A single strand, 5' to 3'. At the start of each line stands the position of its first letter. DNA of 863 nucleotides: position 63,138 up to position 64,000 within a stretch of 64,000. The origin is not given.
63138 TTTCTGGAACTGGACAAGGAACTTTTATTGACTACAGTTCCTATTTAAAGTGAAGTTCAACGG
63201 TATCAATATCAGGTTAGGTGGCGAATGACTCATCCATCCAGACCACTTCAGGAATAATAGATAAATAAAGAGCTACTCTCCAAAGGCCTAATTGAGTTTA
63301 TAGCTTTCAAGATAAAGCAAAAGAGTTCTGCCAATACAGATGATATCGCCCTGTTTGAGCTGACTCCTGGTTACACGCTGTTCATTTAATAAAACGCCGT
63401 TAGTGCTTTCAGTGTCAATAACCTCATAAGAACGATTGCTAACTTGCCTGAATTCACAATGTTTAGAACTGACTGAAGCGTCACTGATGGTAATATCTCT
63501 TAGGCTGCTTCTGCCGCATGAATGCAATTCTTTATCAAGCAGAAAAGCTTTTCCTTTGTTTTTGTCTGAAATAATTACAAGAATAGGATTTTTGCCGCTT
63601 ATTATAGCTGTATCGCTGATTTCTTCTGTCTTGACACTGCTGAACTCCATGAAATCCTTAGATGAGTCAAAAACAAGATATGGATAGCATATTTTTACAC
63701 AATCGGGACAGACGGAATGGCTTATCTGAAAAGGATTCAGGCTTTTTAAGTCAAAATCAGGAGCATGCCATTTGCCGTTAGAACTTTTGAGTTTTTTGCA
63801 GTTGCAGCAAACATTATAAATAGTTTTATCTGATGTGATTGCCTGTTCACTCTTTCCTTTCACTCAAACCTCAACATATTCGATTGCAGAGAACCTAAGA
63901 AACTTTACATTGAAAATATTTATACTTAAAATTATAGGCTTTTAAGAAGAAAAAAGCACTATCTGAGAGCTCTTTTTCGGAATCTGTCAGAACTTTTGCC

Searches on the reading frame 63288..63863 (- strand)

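Call 28: search_protein_families(library=pfam, proteins=[window:63288-63863:-])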
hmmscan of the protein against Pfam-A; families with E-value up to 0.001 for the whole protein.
window:63288-63863:- (191 aa): 2 families
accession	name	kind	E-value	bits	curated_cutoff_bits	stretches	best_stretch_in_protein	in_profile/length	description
PF00498.31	FHA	-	1.6e-16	60.9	20.7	1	115-178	2-67/67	FHA domain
PF16697.10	Yop-YscD_cpl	-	1.9e-13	50.9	33.2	1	97-182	2-88/94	Inner membrane component of T3SS, cytoplasmic domain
